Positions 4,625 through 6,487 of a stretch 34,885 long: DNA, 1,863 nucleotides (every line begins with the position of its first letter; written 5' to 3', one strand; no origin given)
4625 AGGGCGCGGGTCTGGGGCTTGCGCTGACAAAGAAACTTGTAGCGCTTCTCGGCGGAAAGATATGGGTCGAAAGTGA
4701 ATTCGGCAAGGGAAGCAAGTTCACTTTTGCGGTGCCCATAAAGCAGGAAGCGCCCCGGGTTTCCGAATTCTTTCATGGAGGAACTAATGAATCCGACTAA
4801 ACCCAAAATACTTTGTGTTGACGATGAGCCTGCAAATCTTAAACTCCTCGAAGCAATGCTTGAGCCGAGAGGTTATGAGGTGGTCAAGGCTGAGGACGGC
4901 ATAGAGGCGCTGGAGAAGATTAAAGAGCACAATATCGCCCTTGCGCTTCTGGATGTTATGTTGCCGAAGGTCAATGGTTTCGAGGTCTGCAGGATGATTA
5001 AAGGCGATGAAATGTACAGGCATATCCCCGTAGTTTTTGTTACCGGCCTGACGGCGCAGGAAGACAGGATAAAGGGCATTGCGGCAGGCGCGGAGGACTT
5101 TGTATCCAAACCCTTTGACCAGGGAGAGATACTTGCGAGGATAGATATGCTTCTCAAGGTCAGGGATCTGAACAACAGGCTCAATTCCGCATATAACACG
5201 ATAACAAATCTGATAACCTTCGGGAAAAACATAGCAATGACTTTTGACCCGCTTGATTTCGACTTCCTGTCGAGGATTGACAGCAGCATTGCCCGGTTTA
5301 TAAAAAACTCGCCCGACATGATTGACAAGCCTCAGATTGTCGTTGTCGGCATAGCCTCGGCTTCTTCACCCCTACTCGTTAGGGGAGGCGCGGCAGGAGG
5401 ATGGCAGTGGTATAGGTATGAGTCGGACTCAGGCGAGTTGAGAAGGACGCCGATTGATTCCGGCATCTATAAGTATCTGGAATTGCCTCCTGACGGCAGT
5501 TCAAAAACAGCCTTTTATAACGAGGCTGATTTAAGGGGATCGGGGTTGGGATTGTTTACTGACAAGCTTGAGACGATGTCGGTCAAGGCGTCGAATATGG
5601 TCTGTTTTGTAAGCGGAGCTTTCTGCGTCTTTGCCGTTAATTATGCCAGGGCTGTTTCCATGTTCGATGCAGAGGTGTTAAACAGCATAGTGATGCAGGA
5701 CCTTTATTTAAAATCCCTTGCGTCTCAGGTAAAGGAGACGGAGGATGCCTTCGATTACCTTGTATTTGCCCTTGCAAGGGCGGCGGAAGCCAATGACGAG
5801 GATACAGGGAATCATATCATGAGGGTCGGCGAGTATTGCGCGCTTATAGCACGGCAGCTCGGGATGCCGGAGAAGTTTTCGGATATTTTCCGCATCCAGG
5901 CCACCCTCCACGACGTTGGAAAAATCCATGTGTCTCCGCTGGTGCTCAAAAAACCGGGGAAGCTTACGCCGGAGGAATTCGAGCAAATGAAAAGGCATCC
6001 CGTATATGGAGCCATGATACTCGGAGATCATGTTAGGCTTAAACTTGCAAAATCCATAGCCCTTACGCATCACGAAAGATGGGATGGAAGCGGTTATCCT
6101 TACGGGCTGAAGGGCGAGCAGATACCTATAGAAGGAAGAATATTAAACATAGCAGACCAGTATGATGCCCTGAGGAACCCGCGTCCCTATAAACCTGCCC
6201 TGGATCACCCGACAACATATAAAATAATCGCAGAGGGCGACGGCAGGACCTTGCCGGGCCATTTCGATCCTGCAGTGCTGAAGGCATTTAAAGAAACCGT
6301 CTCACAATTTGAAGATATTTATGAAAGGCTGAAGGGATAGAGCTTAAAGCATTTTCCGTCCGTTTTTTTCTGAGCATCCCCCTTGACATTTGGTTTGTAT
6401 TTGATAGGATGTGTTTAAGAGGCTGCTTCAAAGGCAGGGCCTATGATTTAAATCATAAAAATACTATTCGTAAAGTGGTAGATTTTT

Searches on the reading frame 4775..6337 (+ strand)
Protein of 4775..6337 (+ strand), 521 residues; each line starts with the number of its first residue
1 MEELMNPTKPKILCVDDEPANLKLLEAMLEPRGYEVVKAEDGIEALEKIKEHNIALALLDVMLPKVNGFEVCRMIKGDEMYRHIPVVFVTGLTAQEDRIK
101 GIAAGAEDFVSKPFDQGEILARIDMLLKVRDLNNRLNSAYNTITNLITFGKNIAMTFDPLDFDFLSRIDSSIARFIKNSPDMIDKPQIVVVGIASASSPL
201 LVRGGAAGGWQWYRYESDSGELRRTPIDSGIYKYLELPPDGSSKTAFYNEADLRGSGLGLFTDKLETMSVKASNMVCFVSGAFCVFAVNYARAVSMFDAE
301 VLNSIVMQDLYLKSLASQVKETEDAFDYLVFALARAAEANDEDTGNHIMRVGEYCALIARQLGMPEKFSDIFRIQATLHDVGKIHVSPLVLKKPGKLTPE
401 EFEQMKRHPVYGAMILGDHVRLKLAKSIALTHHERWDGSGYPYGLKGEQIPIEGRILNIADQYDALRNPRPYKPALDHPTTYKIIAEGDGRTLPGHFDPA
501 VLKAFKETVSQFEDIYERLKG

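Call 77: find_homologous_proteins(query=window:4775-6337:+, max_evalue=1e-80)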
Query window:4775-6337:+ (521 aa): 1783 proteins with E <= 1e-80 among 8000 candidates; the best 120 are listed.
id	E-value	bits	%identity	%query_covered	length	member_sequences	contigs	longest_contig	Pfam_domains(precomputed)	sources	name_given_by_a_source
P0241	0.0e+0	1174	100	99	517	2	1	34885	PF13487.13,PF01966.29,PF00072.31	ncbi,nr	ncbi:MAG: response regulator [Nitrospirae bacterium]|nr:MAG: response regulator [Nitrospirota bacter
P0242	0.0e+0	1028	88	99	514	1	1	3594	PF13487.13,PF01966.29,PF00072.31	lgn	-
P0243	2.6e-225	767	65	99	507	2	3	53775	PF13487.13,PF01966.29,PF00072.31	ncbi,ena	-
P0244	4.8e-217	740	63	99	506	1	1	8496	PF13487.13,PF01966.29,PF00072.31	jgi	jgi:response regulator RpfG family c-di-GMP phosphodiesterase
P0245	8.1e-217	739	63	100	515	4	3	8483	PF13487.13,PF01966.29,PF00072.31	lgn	-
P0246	1.4e-214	732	61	100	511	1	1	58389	PF13487.13,PF01966.29,PF00072.31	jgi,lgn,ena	-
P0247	1.7e-214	731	63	98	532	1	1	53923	PF13487.13,PF01966.29,PF00072.31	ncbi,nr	ncbi:MAG: response regulator [Nitrospirae bacterium]|nr:response regulator [Nitrospirota bacterium]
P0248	2.1e-210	718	58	99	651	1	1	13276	PF13487.13,PF01966.29,PF23198.2,PF00072.31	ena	-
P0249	5.6e-210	716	61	99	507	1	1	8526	PF13487.13,PF01966.29,PF00072.31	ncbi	-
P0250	6.2e-209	713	61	98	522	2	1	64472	PF13487.13,PF01966.29,PF00072.31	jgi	jgi:response regulator RpfG family c-di-GMP phosphodiesterase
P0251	2.2e-208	711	60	99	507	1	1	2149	PF13487.13,PF01966.29,PF00072.31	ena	-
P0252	3.8e-208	710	61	99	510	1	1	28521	PF13487.13,PF01966.29,PF00072.31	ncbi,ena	-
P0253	5.2e-208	710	62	99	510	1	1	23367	PF13487.13,PF01966.29,PF00072.31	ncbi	-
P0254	5.4e-208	710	60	99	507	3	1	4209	PF13487.13,PF01966.29,PF00072.31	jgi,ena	-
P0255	1.9e-207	708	61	99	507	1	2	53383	PF13487.13,PF01966.29,PF00072.31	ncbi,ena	-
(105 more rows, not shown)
